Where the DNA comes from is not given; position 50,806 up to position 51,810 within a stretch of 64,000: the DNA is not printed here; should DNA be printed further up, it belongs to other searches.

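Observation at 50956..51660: Unknown 234-aa Cys/His-rich protein translationally coupled to the TIR gene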

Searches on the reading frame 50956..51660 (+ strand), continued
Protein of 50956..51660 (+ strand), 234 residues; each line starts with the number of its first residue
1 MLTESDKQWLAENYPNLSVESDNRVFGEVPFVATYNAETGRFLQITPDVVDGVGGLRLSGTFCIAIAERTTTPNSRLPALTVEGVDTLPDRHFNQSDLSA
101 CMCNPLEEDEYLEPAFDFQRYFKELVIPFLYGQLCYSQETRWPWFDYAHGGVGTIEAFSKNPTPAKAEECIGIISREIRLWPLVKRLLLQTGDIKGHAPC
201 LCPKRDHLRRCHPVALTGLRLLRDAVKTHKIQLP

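Call 77: search_protein_families(library=pfam, alignment_id=A4, max_evalue=0.00001)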
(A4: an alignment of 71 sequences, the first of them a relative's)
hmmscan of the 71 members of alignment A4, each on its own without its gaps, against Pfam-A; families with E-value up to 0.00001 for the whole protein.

A. member 1, L101:3171-4301:+ (376 aa): 3 families
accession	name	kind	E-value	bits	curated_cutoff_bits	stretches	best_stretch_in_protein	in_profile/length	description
PF02518.31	HATPase_c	-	7.8e-19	68.6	26.4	1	263-369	3-109/111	Histidine kinase-, DNA gyrase B-, and HSP90-like ATPase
PF13646.12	HEAT_2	-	1.6e-09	38.4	27.7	1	10-101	2-86/88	HEAT repeats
PF13581.12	HATPase_c_2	-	3e-06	27.7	27.4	0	265-366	31-126/127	Histidine kinase-like ATPase domain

B. families by the number of members that match (of 71 scanned): 44 families (the first 25 are shown)
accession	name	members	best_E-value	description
PF07804.18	HipA_C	2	3.8e-54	HipA-like C-terminal domain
PF06508.19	QueC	2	5.6e-26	Queuosine biosynthesis protein QueC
PF13657.11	Couple_hipA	2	5.2e-24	HipA N-terminal domain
PF13676.11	TIR_2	2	2.9e-14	TIR domain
PF00145.23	DNA_methylase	1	8.1e-99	C-5 cytosine-specific DNA methylase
PF18135.7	Type_ISP_C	1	4.3e-76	Type ISP C-terminal specificity domain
PF11463.14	R-HINP1I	1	3e-75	R.HinP1I restriction endonuclease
PF18180.6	LD_cluster3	1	1.7e-71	SLOG cluster3 family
PF02618.21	YceG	1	2.1e-68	YceG-like family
PF00501.34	AMP-binding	1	2.8e-61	AMP-binding enzyme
PF07693.20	KAP_NTPase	1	6.5e-44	KAP family P-loop domain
PF00528.27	BPD_transp_1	1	1.2e-42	Binding-protein-dependent transport system inner membrane component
PF02502.23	LacAB_rpiB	1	1.1e-40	Ribose/Galactose Isomerase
PF18145.6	SAVED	1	1.8e-31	SMODS-associated and fused to various effectors sensor domain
PF10881.14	DUF2726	1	3.5e-30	Protein of unknown function (DUF2726)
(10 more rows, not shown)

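Call 85: search_dna_similar(query=window:50956-51660:+, collection=plasmids, mode=protein, max_evalue=0.001, max_rows=15)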
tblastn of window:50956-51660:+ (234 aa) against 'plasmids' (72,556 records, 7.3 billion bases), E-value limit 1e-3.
Records with a match: 2; places in all: 2; records where one place covers at least 80% of the query: 0.
Best place of each record, by identity: <60% 2.
By first word of the organism name: Chryseobacterium 1; Haliscomenobacter 1.
By predicted mobility (MOB-suite, as given by PLSDB): non-mobilizable 2.
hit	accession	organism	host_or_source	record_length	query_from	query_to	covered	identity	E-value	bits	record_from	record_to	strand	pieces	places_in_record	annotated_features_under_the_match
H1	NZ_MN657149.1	Chryseobacterium sp.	-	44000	77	231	66%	27.9%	3e-5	52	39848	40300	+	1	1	SEC-C metal-binding domain-containing protein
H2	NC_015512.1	Haliscomenobacter hydrossis DSM 1100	activated sludge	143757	83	220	59%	27.1%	2e-5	52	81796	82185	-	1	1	SEC-C metal-binding domain-containing protein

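Call 86: search_dna_similar(query=window:50956-51660:+, collection=phages, mode=protein, max_evalue=0.001, max_rows=15)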
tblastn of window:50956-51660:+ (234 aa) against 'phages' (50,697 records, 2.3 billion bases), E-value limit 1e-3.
No match.

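Call 87: get_annotated_region(hit=H1, flank=5000)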
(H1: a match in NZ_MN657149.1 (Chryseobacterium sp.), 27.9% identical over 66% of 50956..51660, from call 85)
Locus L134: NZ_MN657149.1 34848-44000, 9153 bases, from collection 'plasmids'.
description: Chryseobacterium sp. strain ANT_H2B plasmid pA2BH1, complete sequence
organism: Chryseobacterium sp. (NCBI taxid 1871047)
taxonomy: Bacteria; Bacteroidota; Flavobacteriia; Flavobacteriales; Weeksellaceae; Chryseobacterium; Chryseobacterium sp.
host: -; source: -; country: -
typing (MOB-suite, as given by PLSDB): non-mobilizable
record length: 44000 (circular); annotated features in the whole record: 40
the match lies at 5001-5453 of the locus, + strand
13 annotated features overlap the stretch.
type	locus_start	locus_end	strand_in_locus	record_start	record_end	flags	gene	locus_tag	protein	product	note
CDS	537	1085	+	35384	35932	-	-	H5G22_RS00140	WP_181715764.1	recombinase family protein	GO:0006310 - DNA recombination [Evidence IEA]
CDS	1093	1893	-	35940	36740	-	-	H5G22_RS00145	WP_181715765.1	ImmA/IrrE family metallo-endopeptidase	-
CDS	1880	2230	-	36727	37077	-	-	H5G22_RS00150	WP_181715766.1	hypothetical protein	-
CDS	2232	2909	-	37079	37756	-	-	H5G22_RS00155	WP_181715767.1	sigma-70 family RNA polymerase sigma factor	-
CDS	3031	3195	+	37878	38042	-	-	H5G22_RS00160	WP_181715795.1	hypothetical protein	-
CDS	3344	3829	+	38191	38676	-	-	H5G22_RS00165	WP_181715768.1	Pycsar system effector family protein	-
CDS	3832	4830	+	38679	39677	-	-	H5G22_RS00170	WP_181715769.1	adenylate/guanylate cyclase domain-containing protein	-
CDS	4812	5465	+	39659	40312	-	-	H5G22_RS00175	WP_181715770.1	SEC-C metal-binding domain-containing protein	-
CDS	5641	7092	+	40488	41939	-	xseA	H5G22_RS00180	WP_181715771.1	exodeoxyribonuclease VII large subunit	GO:0006308 - DNA catabolic process [Evidence IEA]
CDS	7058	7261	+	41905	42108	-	xseB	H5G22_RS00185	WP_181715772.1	exodeoxyribonuclease VII small subunit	GO:0006308 - DNA catabolic process [Evidence IEA]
CDS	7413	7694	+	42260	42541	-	-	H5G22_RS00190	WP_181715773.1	hypothetical protein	-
CDS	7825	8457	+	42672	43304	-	-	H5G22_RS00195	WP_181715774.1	SOS response-associated peptidase family protein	GO:0006974 - DNA damage response [Evidence IEA]; GO:0018142 - protein-DNA covalent cross-linking [Evidence IEA]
CDS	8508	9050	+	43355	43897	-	-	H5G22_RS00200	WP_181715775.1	hypothetical protein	-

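Call 88: get_annotated_region(hit=H2, flank=5000)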
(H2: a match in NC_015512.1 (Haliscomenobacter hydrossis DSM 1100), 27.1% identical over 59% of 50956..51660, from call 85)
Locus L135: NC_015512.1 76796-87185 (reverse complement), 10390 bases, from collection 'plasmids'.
description: Haliscomenobacter hydrossis DSM 1100 plasmid pHALHY02, complete sequence
organism: Haliscomenobacter hydrossis DSM 1100 (NCBI taxid 760192)
taxonomy: Bacteria; Bacteroidota; Saprospiria; Saprospirales; Haliscomenobacteraceae; Haliscomenobacter; Haliscomenobacter hydrossis; Haliscomenobacter hydrossis DSM 1100
host: -; source: activated sludge; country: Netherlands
typing (MOB-suite, as given by PLSDB): non-mobilizable; replicon rep_cluster_1690
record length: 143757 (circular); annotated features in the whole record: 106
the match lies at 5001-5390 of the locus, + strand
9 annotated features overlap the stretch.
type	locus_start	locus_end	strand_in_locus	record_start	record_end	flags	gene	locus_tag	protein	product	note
CDS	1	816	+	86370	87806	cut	-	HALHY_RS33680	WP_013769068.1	DUF4942 domain-containing protein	-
CDS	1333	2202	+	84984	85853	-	-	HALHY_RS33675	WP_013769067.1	Bro-N domain-containing protein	-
CDS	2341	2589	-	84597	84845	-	-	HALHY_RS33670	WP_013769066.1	hypothetical protein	-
CDS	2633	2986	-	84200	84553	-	-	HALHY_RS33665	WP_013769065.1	hypothetical protein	-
CDS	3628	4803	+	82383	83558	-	-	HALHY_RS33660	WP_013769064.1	nucleotidyltransferase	-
CDS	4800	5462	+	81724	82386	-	-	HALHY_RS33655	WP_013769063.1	SEC-C metal-binding domain-containing protein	-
CDS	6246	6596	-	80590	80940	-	-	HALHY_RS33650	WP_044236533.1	hypothetical protein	-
CDS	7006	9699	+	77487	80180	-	-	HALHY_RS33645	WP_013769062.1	hypothetical protein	-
CDS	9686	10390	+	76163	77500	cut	-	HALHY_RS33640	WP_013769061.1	hypothetical protein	-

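Call 91: search_protein_families(library=padloc, proteins=[L134:4812-5465:+, L134:3832-4830:+, L134:3344-3829:+, L135:4800-5462:+, L135:3628-4803:+], max_evalue=0.001)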
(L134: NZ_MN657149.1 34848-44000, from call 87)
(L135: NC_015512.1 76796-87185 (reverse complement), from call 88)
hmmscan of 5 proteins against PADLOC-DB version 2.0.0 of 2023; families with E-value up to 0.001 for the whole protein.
L134:4812-5465:+ (217 aa): 8 families
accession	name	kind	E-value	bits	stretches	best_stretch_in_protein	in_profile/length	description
PDLC00833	E1-E2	-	1.7e-56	189.2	1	3-215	3-216/222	E1-E2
PDLC00872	E2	-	1.4e-51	173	1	6-216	3-213/216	E2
PDLC00865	E2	-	2.3e-47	159.2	1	3-213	4-213/219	E2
PDLC00871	E2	-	5.9e-39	132.2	1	3-203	3-202/241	E2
PDLC00861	E2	-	1.4e-32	111.1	1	13-212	15-218/232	E2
PDLC00870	E2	-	1.7e-26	91.6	1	4-215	5-217/223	E2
PDLC00859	E2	-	1.5e-16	58.6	1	41-192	43-195/221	E2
PDLC00862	E2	-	4.4e-05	21.5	1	9-137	28-147/150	E2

L134:3832-4830:+ (332 aa): 11 families
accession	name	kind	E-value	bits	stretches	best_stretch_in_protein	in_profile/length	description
PDLC00767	PycC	-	2.3e-116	386.8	1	1-330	1-335/337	Pycsar cyclase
PDLC02370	PycC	-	2.7e-91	304.4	1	6-296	3-291/340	-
PDLC00761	PycC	-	3.6e-70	235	1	45-303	58-322/438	Pycsar cyclase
PDLC00764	PycC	-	1.6e-52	177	1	8-251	9-256/449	Pycsar cyclase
PDLC02367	PycC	-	1e-13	49.3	1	61-246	13-190/226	-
PDLC02369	PycC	-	4.4e-12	44.1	1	79-246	34-189/248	-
PDLC00763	PycC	-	9.3e-10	36.3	1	65-211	27-164/268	Pycsar cyclase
PDLC00766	PycC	-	1.9e-09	35.3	1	54-246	6-193/232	Pycsar cyclase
PDLC02368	PycC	-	3.2e-05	21.6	1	89-199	42-149/234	-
PDLC00765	PycC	-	0.00036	17.7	1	74-255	241-417/477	Pycsar cyclase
PDLC02366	PycC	-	0.00052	17.1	1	63-247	249-432/486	-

L134:3344-3829:+ (161 aa): 10 families
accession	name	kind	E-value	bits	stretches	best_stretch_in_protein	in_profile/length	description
PDLC00700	Effector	-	5.8e-39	131.8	1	3-160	6-172/173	2TM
PDLC02364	PycTM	-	2.7e-28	97.3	1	3-157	7-153/160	-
PDLC02363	PycTM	-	8.1e-25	85.5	1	3-154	7-151/154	-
PDLC02365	PycTM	-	4.8e-22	77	1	1-157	1-163/165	-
PDLC00678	Effector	-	5.1e-16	57.2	1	8-159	17-177/184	2TM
PDLC00711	Effector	-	7.5e-16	56.8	1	6-154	12-156/164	2TM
PDLC00692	Effector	-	8e-14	49.8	1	15-154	17-153/167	2TM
PDLC00668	Effector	-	5.7e-11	40.6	1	27-154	36-175/184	2TM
PDLC00685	Effector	-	5.3e-10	37.4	1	15-152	31-162/174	2TM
PDLC00691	Effector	-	1.5e-09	36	1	2-159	4-172/176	2TM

L135:4800-5462:+ (220 aa): 8 families
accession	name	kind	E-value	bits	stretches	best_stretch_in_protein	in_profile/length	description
PDLC00872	E2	-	8.1e-70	232.6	1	5-216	3-213/216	E2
PDLC00865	E2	-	6.7e-48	161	1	8-212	10-212/219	E2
PDLC00833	E1-E2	-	2.6e-42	142.8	1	9-215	10-216/222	E1-E2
PDLC00871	E2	-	1.5e-36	124.3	1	8-200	9-199/241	E2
PDLC00859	E2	-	6.2e-30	102.4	1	10-194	9-196/221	E2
PDLC00861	E2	-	8.4e-27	92.2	1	26-192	31-197/232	E2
PDLC00870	E2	-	1.4e-24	85.3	1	7-209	9-211/223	E2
PDLC00868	E2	-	1.4e-06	26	1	78-140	69-129/259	E2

L135:3628-4803:+ (391 aa): 22 families
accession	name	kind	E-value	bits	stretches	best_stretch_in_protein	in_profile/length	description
PDLC00770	Cyclase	-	3.5e-133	443.1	1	5-382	3-385/509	oligonucleotide-cyclase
PDLC00780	Cyclase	-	1.4e-130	433.9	1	7-384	6-378/388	oligonucleotide-cyclase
PDLC00816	Cyclase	-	3.9e-75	251.7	1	5-386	9-383/542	oligonucleotide-cyclase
PDLC00815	Cyclase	-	8.6e-71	237.1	1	5-382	7-367/393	oligonucleotide-cyclase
PDLC00800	Cyclase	-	5.3e-36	122.9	1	9-357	16-367/420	oligonucleotide-cyclase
PDLC00797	Cyclase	-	7.5e-35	118.7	1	10-363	13-374/417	oligonucleotide-cyclase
PDLC00811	Cyclase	-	2.4e-34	117.1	1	14-350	55-397/427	oligonucleotide-cyclase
PDLC00817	Cyclase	-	1.8e-33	114.3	1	9-353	21-378/419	oligonucleotide-cyclase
PDLC00793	Cyclase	-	1.2e-22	78.7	2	17-197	11-165/462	oligonucleotide-cyclase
PDLC00787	Cyclase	-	3.2e-21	74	2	17-200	11-170/333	oligonucleotide-cyclase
PDLC00798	Cyclase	-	8.9e-20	69.4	2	55-141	47-128/344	oligonucleotide-cyclase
PDLC00824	Cyclase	-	1.9e-14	51.4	2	18-137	19-143/466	oligonucleotide-cyclase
PDLC00774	Cyclase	-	4.4e-14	50.4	1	53-351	48-286/316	oligonucleotide-cyclase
PDLC00795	Cyclase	-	2.6e-13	47.8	1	56-349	51-315/340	oligonucleotide-cyclase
PDLC00813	Cyclase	-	4e-13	47.4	1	9-362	9-368/417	oligonucleotide-cyclase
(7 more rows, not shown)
